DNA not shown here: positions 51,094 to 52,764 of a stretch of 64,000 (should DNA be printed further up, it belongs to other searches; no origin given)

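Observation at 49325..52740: Second lower-GC island: HAD/NT5C-like 5'-nucleotidase, 4-TM membrane protein and a stand-alone SIR2_2-like protein (candidate anti-phage defence locus)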

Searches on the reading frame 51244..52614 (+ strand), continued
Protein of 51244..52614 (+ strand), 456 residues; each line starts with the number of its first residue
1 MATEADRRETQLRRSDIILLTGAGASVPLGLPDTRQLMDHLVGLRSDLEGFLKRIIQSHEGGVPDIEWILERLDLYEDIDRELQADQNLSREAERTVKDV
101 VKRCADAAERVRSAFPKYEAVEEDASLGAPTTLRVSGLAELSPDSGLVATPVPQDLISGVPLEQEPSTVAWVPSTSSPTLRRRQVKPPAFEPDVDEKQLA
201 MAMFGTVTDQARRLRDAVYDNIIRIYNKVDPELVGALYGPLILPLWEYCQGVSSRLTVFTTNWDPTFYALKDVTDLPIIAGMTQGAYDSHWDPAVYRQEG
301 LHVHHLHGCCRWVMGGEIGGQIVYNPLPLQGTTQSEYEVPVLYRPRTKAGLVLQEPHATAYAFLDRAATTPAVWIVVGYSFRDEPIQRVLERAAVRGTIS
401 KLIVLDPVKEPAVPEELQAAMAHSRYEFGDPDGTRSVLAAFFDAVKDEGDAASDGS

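Call 42: predict_structure(alignment_id=A1)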
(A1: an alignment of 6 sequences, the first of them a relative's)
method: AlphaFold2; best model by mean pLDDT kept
length: 456 residues; sequences in the alignment: 6
mean_pLDDT: 58.0   pTM: 0.56
mean pLDDT of the five models: 58.0, 58.0, 57.4, 54.6, 53.9
residues with pLDDT >= 90: 0; 70-90: 146; 50-70: 151; < 50: 159
segments of 3 or more residues with pLDDT < 50: 1-12, 117-190, 281-297, 308-355, 449-456
pLDDT, mean of each block of 10 residues (from residue 1): 41 71 57 57 67 73 63 66 69 69 65 51 33 26 27 26 26 31 40 58 67 71 61 74 84 80 67 69 36 48 63 34 41 40 40 51 79 80 76 86 76 79 68 72 64 39
secondary structure, 60 per line:
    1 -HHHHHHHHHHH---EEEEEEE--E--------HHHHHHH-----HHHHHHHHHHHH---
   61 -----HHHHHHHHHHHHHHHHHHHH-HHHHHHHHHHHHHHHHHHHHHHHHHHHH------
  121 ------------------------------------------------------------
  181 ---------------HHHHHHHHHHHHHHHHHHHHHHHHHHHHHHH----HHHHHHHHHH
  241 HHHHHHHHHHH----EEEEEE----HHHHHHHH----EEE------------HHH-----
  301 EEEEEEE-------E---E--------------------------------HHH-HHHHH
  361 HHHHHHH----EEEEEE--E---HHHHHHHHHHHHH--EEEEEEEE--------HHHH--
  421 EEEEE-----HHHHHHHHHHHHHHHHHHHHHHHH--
elements in order: H2-12 E16-22 H34-40 H46-57 H66-85 H87-114 H196-226 H231-251 E256-261 H266-273 E278-280 E301-307 H356-367 E372-377 H384-396 E399-406 H415-418 E421-425 H431-454
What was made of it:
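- Tried and rejected: The first structure prediction used 6 sequences and was too poor to use (pLDDT 58, call 42).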

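Call 57: search_protein_families(library=pfam, alignment_id=A3, max_evalue=0.001)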
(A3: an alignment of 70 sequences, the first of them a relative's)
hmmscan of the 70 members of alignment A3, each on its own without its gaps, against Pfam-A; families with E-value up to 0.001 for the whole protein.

A. member 1, P0001 (456 aa): 1 family
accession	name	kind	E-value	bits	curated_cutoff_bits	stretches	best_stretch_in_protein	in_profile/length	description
PF13289.12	SIR2_2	-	0.00012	22.6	24.5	1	257-394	2-106/141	SIR2-like domain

B. families by the number of members that match (of 70 scanned): 6 families
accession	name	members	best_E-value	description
PF13289.12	SIR2_2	69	1.2e-14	SIR2-like domain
PF13424.12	TPR_12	1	1.4e-11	Tetratricopeptide repeat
PF13181.12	TPR_8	1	5.3e-08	Tetratricopeptide repeat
PF00515.34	TPR_1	1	2.5e-05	Tetratricopeptide repeat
PF14938.12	SNAP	1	0.00028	Soluble NSF attachment protein, SNAP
PF07719.23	TPR_2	1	0.00081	Tetratricopeptide repeat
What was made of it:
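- On SIR2_2 (Pfam PF13289; 'SIRim' sirtuins): 69 of 70 aligned relatives match at E≤1e-3 (call 57).
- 69 of 70 relatives match Pfam SIR2_2 (call 57).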

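Call 59: search_protein_families(library=pfam, proteins=[L013:6030-8093:+, L013:8075-8608:+, L013:10459-11778:+, L015:7255-8502:+, L015:8478-9665:+, L016:4637-6640:-, L016:7819-8340:+, L018:5275-5838:+, L018:6354-7703:+, L019:10482-11348:+], max_evalue=0.01)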
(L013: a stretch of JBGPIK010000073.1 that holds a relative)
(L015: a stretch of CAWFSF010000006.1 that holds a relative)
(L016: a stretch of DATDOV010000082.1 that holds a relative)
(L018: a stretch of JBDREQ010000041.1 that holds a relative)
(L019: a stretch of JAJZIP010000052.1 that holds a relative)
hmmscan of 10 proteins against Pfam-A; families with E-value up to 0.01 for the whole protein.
L013:6030-8093:+ (687 aa): 5 families
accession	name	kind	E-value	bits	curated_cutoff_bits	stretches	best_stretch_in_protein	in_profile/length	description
PF01555.25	N6_N4_Mtase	-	2.6e-12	47.6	26.7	2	106-136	182-212/221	DNA methylase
PF01170.24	UPF0020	-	4.5e-06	26.9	22.3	0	478-506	108-136/197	RMKL-like, methyltransferase domain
PF06634.17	DUF1156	-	0.002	18.6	24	1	45-94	2-53/73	Protein of unknown function (DUF1156)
PF13649.12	Methyltransf_25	-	0.0026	18.8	27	0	109-150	1-44/97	Methyltransferase domain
PF08241.18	Methyltransf_11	-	0.0073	17.4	21.2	0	475-496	44-65/95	Methyltransferase domain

L013:8075-8608:+ (177 aa): 0 families

L013:10459-11778:+ (439 aa): 1 family
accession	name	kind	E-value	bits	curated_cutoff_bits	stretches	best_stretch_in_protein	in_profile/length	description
PF13289.12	SIR2_2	-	0.00035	21.1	24.5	1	113-203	3-91/141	SIR2-like domain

L015:7255-8502:+ (415 aa): 9 families
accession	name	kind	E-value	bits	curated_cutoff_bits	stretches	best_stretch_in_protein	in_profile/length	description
PF13175.12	AAA_15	-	7e-12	46.1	32.1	1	16-300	1-267/374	AAA ATPase domain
PF13476.12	AAA_23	-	2.4e-11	45.1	27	1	23-195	4-165/201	AAA domain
PF02463.25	SMC_N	-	1.6e-10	41.2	40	1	18-146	2-127/220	RecF/RecN/SMC N terminal domain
PF13304.12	AAA_21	-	9.5e-07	29.6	27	1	42-106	2-83/304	AAA domain, putative AbiEii toxin, Type IV TA system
PF13555.12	AAA_29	-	2.8e-06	27.4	27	1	33-67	17-50/61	P-loop containing region of AAA domain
PF11398.14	DUF2813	-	2.6e-05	24.2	21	1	16-67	1-50/372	Protein of unknown function (DUF2813)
PF00005.33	ABC_tran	-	0.00033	21.7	25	1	36-80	8-52/137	ABC transporter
PF00910.28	RNA_helicase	-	0.0074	17.2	21.5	0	43-60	2-20/105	RNA helicase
PF15926.10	RNF220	-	0.0098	16.1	26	0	312-365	4-57/249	E3 ubiquitin-protein ligase RNF220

L015:8478-9665:+ (395 aa): 2 families
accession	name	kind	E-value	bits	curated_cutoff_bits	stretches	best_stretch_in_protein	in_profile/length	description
PF13166.12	AAA_13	-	2.2e-10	40.4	36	1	67-208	441-582/713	AAA domain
PF02463.25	SMC_N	-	1.6e-05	24.9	40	1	86-204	135-206/220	RecF/RecN/SMC N terminal domain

L016:4637-6640:- (667 aa): 4 families
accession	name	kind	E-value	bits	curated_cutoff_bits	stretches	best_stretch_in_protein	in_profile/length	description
PF00270.35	DEAD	-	2.5e-22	79.8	26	1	64-223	1-164/167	DEAD/DEAH box helicase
PF00271.37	Helicase_C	-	5.9e-09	36.6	23.5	1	327-423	20-110/110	Helicase conserved C-terminal domain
PF20470.4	HTH_61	-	2.1e-07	31.7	24.3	1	435-524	7-92/92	Helix-turn-helix domain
PF04851.21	ResIII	-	2.7e-06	27.8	22.5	1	77-221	22-163/164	Type III restriction enzyme, res subunit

L016:7819-8340:+ (173 aa): 1 family
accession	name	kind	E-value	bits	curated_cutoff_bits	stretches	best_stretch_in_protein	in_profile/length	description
PF13711.11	DUF4160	-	4.2e-10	40.1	23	1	63-95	1-32/65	Domain of unknown function (DUF4160)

L018:5275-5838:+ (187 aa): 1 family
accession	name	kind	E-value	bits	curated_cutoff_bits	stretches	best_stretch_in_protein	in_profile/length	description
PF13240.11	Zn_Ribbon_1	-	0.0013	18.9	25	1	7-24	2-19/23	zinc-ribbon domain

L018:6354-7703:+ (449 aa): 2 families
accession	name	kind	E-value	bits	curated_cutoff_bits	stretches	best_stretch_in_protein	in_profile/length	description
PF06271.18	RDD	-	6.7e-18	65.7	24.1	1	274-407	4-134/137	RDD family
PF10544.15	T5orf172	-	0.00031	21.6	20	1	4-94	1-97/101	T5orf172 domain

L019:10482-11348:+ (288 aa): 2 families
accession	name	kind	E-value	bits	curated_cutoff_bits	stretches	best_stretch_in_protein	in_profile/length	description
PF01972.22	SDH_protease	-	7.2e-13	48.6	31.3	1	67-246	90-245/286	ClpP-like SDH-type serine proteinase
PF25145.1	NfeD1b_N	-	2.5e-06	27.6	40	1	74-148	37-111/189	NfeD1b, N-terminal domain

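Call 60: predict_structure(alignment_id=A3)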
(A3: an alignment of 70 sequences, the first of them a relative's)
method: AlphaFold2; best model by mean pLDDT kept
length: 456 residues; sequences in the alignment: 70
mean_pLDDT: 85.8   pTM: 0.80
mean pLDDT of the five models: 85.8, 84.9, 84.4, 84.3, 83.9
residues with pLDDT >= 90: 316; 70-90: 57; 50-70: 34; < 50: 49
segments of 3 or more residues with pLDDT < 50: 130-173, 453-456
pLDDT, mean of each block of 10 residues (from residue 1): 68 86 98 95 96 96 93 94 96 97 95 88 61 43 43 44 43 59 85 94 95 94 93 98 97 95 96 97 91 97 96 86 86 63 72 94 97 97 95 97 98 97 98 98 86 46
secondary structure, 60 per line:
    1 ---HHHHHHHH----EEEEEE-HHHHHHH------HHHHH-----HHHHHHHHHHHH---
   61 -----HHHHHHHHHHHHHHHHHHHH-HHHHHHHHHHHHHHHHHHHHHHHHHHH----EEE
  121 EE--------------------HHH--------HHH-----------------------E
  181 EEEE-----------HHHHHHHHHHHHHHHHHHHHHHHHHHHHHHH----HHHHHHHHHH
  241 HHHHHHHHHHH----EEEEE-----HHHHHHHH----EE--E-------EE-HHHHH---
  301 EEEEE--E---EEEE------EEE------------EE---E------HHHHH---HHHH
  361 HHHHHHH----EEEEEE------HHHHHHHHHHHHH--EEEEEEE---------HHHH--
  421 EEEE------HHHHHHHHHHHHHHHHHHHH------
elements in order: H4-11 E16-21 H23-29 H36-40 H46-57 H66-85 H87-113 E118-122 E180-184 H196-226 H231-251 E256-260 H266-273 H293-297 E301-305 E312-315 E322-324 H349-353 H357-367 E372-377 H384-396 E399-405 H415-418 E421-424 H431-450
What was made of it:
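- On SIR2_2 (Pfam PF13289; 'SIRim' sirtuins): The model has pLDDT 85.8 (call 60).
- On DSR1/DSR2: The protein is 456 aa, and the SIR2 core spans residues 15 to about 450 (call 60).
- The model has pLDDT 85.8 and pTM 0.80 (call 60).
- Tried and rejected: I replaced it with a 70-sequence alignment (call 60).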

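Call 62: fold_search(model_id=the predicted structure, library=pdb)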
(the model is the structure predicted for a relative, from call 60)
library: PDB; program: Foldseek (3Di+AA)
matches with E <= 10: 577; with E <= 0.001: 45
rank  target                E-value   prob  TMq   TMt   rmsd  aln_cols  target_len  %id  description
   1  8sub_K                1.5e-10  1.00  0.50  0.56  11.3       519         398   11  E. coli SIR2-HerA complex (dodecamer SIR2 pentamer HerA) (released 2023-12-27)
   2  8uae_B                2.0e-10  1.00  0.50  0.59  11.2       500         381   11  E. coli Sir2_HerA complex (12:6) with ATPgamaS (released 2023-12-27)
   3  8uae_F                2.7e-10  1.00  0.47  0.55  11.8       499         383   11  E. coli Sir2_HerA complex (12:6) with ATPgamaS (released 2023-12-27)
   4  8sub_I                2.7e-10  1.00  0.48  0.54  13.1       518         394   11  E. coli SIR2-HerA complex (dodecamer SIR2 pentamer HerA) (released 2023-12-27)
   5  8wld_J                4.0e-10  1.00  0.49  0.64   8.4       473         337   14  Cryo-EM structure of SIR2/HerA antiphage complex (released 2024-09-11)
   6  8sub_G                4.3e-10  1.00  0.46  0.53  13.2       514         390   11  E. coli SIR2-HerA complex (dodecamer SIR2 pentamer HerA) (released 2023-12-27)
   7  8yhx_I                5.1e-10  1.00  0.48  0.51  13.3       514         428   12  Cryo-EM structure of the trimeric HerA (released 2024-11-06)
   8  8yhx_J                6.7e-10  1.00  0.43  0.46  12.9       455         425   12  Cryo-EM structure of the trimeric HerA (released 2024-11-06)
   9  8yhx_R                7.1e-10  1.00  0.44  0.51  14.5       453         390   12  Cryo-EM structure of the trimeric HerA (released 2024-11-06)
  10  8suw_B                9.9e-10  1.00  0.52  0.59   9.6       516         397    9  E. coli SIR2-HerA complex (dodecamer SIR2 bound 4 protomers of HerA) (released 2024-03-27)
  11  8wld_E                1.2e-09  1.00  0.47  0.59   8.7       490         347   13  Cryo-EM structure of SIR2/HerA antiphage complex (released 2024-09-11)
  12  8suw_F                1.2e-09  1.00  0.49  0.55  11.2       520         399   12  E. coli SIR2-HerA complex (dodecamer SIR2 bound 4 protomers of HerA) (released 2024-03-27)
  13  8wld_H                1.2e-09  1.00  0.48  0.62   9.9       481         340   13  Cryo-EM structure of SIR2/HerA antiphage complex (released 2024-09-11)
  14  8sub_A                1.2e-09  1.00  0.44  0.50  12.9       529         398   10  E. coli SIR2-HerA complex (dodecamer SIR2 pentamer HerA) (released 2023-12-27)
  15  8sub_F                1.3e-09  1.00  0.49  0.55  11.8       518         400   11  E. coli SIR2-HerA complex (dodecamer SIR2 pentamer HerA) (released 2023-12-27)
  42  8wya_E                5.6e-04  1.00  0.26  0.14   9.2       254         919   12  Cryo-EM structure of DSR2-tube complex (released 2024-04-10)
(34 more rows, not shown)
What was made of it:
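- On SIR2_2 (Pfam PF13289; 'SIRim' sirtuins): Foldseek probability is 1.00 to SIR2 chains from Nezha, KomC, ThsA, DSR2 and classical sirtuins (call 62).
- Closest known: DSR1 / DSR2. Same: DSR2 appears among the fold hits (8wya, call 62).
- Closest known: ThsA. Same: ThsA and SPARSA are weaker fold hits (call 62).
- KomC, ThsA, DSR2 and SPARSA follow (call 62).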

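Call 68: find_encoding_contigs(protein=P0012, flank=10000, max_places=4)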
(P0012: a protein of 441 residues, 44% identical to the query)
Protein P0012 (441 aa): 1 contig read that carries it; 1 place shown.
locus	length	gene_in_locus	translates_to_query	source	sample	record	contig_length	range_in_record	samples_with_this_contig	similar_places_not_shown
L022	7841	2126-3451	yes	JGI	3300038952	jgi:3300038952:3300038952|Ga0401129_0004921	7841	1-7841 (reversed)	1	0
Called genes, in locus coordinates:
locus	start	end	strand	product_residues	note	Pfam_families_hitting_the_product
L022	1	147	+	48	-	?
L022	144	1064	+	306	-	PF00288:GHMP_kinases_N, PF08544:GHMP_kinases_C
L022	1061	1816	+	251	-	PF12804:NTP_transf_3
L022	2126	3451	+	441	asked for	-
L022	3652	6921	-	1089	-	PF00873:ACR_tran, PF04945:YHS, PF00873:ACR_tran, PF02355:SecD_SecF_C (faint)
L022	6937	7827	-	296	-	PF25919:BSH_CusB, PF25973:BSH_CzcB (weak), PF25869:3HB_CusB, PF25944:Beta-barrel_RND (weak), PF25954:Beta-barrel_RND_2, PF25975:CzcB_C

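Call 69: find_related_loci(query=A3, collection=viral_contigs, flank=8000)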
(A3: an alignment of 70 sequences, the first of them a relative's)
Query A3 (456 aa) in viral_contigs; peptide patterns used: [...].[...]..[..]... (x = any residue, [..] = any of these).
81 stretches matched a pattern; 10 encode a relative of the query (tblastn E <= 1e-3); 10 distinct loci.
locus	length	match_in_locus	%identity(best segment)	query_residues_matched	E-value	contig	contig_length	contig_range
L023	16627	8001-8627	27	256-443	4e-11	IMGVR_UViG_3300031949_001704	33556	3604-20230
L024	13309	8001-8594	28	234-430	2e-6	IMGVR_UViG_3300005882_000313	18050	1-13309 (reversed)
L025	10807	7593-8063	25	255-406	3e-6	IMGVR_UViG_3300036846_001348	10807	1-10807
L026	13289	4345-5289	36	15-416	5e-6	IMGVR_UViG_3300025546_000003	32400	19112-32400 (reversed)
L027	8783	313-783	23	255-406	1e-5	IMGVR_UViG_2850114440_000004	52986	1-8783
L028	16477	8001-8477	23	254-406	3e-5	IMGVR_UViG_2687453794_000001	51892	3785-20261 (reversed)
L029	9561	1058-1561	24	254-411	3e-5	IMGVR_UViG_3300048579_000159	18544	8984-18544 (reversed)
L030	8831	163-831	21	183-390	4e-5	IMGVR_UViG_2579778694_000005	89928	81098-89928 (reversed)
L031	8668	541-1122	24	226-410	4e-5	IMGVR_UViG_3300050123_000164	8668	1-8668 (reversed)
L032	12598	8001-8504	25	255-407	2e-4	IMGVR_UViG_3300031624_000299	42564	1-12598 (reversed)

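Call 82: find_related_loci(query=A5, collection=metagenome_contigs, flank=8000)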
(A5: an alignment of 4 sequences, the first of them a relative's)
Query A5 (456 aa) in metagenome_contigs; peptide patterns used: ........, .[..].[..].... (x = any residue, [..] = any of these).
242 stretches matched a pattern; 67 encode a relative of the query (tblastn E <= 1e-3); 67 distinct loci.
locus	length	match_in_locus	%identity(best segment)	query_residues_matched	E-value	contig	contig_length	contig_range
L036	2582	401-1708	53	16-445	2e-150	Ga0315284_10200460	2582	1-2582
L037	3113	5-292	56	350-445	8e-28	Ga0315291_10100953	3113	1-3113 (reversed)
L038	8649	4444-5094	25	192-407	8e-13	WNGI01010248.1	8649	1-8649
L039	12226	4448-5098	25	192-407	7e-13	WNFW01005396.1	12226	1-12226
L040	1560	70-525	27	257-407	9e-13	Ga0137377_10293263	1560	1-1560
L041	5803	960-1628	29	183-407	4e-12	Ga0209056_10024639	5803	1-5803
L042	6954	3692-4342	25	192-407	6e-12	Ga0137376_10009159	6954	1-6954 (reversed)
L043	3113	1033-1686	24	192-407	4e-11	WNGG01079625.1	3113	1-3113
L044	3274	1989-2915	22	15-405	2e-10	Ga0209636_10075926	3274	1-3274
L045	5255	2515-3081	28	258-440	2e-10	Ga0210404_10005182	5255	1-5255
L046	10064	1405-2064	23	192-410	3e-10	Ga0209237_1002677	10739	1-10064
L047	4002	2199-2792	27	249-441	3e-10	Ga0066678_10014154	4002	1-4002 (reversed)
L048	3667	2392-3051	23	192-410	3e-10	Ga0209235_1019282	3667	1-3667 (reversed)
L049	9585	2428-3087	23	192-410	3e-10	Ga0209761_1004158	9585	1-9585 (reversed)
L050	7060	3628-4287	23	192-410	3e-10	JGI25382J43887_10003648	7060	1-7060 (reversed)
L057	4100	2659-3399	25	211-437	6e-9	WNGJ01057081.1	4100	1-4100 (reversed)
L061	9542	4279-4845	26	258-440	2e-8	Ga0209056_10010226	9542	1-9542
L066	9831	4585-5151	26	258-440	5e-8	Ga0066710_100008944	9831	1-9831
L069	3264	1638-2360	25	211-431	5e-8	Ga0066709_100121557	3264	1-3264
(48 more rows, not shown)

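Call 85: search_protein_families(library=pfam, proteins=[L027:990-2726:+, L066:5325-7187:+, L046:2178-2756:+, L046:234-797:-, L057:3489-3821:+, L047:1714-2295:+, L047:2897-3739:-, L061:4917-5411:+, L069:2444-2977:+], max_evalue=0.01)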
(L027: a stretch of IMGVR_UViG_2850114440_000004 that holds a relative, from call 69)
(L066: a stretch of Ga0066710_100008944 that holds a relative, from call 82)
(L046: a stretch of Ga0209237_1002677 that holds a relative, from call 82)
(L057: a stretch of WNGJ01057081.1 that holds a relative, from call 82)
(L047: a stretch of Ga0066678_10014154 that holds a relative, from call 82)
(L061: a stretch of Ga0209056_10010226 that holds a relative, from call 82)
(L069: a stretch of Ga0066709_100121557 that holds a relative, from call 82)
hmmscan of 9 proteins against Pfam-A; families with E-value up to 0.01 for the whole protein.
L027:990-2726:+ (578 aa): 7 families
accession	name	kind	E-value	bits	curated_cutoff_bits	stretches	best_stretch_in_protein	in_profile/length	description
PF01935.23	DUF87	-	1.4e-20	74.8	23.2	1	157-307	1-153/220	Helicase HerA, central domain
PF12846.13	AAA_10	-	7.2e-06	25.7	27.5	1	180-224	22-65/362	AAA-like domain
PF05872.18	HerA_C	-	1.3e-05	24.5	22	1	444-509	262-322/502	Helicase HerA-like C-terminal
PF10412.15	TrwB_AAD_bind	-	0.00011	21.6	20.5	0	180-221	16-56/387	Type IV secretion-system coupling protein DNA-binding domain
PF13401.12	AAA_22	-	0.00013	22.7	27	0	181-232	7-59/130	AAA domain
PF04851.21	ResIII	-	0.00044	20.7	22.5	0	181-214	25-59/164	Type III restriction enzyme, res subunit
PF05707.18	Zot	-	0.0039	17.1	20.3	1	441-495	83-134/197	Zonular occludens toxin (Zot)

L066:5325-7187:+ (620 aa): 5 families
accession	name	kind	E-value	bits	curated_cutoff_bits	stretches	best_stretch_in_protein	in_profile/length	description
PF02384.22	N6_Mtase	-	3.2e-36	125.7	20.4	1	286-557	2-237/311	N-6 DNA Methylase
PF13588.12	HSDR_N_2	-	1.5e-17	64.1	25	1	43-138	1-88/110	Type I restriction enzyme R protein N terminus (HSDR_N)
PF07669.17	Eco57I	-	5.1e-16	59.7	25.3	1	383-531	2-168/171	Eco57I restriction-modification methylase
PF01170.24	UPF0020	-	5.9e-07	29.8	22.3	1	339-449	31-135/197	RMKL-like, methyltransferase domain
PF20473.4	MmeI_Mtase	-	1.4e-06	28.1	27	1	336-403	19-84/259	MmeI, DNA-methyltransferase domain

L046:2178-2756:+ (192 aa): 0 families

L046:234-797:- (187 aa): 0 families

L057:3489-3821:+ (110 aa): 1 family
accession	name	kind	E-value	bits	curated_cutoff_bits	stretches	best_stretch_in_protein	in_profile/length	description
PF07332.16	Phage_holin_3_6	-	0.0017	18.8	28.4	1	28-105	31-113/116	Putative Actinobacterial Holin-X, holin superfamily III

L047:1714-2295:+ (193 aa): 0 families

L047:2897-3739:- (280 aa): 1 family
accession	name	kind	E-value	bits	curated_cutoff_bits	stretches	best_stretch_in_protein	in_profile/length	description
PF00589.27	Phage_integrase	-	9.1e-17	61.8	27.1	1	97-235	23-167/172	Phage integrase family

L061:4917-5411:+ (164 aa): 1 family
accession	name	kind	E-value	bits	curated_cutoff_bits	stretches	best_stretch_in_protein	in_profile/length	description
PF04307.19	YdjM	-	4.1e-28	98.5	29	1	1-139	1-131/176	YdjM inner membrane protein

L069:2444-2977:+ (177 aa): 0 families
